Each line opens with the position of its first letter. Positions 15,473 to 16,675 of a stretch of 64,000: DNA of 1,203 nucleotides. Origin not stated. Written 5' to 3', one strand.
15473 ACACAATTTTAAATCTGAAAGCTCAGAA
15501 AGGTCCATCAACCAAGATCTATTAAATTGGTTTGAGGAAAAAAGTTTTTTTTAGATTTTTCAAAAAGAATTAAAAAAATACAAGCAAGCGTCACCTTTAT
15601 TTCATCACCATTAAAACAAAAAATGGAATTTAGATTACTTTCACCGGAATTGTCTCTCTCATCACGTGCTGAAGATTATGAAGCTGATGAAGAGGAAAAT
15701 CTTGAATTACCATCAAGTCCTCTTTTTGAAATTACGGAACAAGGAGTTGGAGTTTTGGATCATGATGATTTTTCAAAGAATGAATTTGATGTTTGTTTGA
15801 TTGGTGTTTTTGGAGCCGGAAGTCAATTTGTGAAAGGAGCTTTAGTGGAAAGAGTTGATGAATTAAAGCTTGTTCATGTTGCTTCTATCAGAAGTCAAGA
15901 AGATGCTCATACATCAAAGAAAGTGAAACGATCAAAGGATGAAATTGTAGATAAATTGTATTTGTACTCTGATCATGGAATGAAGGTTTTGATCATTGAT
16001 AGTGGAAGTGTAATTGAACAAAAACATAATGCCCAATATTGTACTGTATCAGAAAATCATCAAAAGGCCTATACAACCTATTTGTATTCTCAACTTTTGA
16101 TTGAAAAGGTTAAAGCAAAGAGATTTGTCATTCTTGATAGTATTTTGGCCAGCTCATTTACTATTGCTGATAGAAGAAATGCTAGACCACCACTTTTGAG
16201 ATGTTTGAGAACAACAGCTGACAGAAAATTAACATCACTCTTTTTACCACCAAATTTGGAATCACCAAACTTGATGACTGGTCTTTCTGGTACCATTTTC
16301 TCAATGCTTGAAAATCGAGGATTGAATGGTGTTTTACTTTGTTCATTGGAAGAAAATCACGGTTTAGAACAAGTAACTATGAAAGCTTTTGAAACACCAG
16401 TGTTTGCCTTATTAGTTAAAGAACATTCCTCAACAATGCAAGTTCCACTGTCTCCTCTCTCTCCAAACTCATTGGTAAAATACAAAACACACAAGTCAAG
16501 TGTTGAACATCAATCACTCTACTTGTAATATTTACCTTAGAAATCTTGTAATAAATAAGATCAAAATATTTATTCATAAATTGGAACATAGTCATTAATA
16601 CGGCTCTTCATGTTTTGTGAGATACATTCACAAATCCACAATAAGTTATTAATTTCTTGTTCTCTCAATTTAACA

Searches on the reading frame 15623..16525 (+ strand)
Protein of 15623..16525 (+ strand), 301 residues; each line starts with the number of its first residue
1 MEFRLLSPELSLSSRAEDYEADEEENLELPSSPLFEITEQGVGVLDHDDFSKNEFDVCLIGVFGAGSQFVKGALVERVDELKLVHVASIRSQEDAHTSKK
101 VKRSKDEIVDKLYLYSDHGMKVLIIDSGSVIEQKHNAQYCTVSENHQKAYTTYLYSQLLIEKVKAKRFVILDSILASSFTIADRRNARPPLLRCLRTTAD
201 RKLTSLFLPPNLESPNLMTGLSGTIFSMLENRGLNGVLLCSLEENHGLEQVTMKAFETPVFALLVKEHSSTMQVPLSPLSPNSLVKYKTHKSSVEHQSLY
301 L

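Call 52: search_protein_families(library=pfam, proteins=[window:15623-16525:+], max_evalue=0.001)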
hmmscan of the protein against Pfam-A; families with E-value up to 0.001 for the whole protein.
window:15623-16525:+ (301 aa): 1 family
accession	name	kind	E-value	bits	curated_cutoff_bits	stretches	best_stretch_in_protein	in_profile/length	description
PF16094.10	PAC1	-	1.9e-05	24.3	28.4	1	140-267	135-260/283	Proteasome assembly chaperone 4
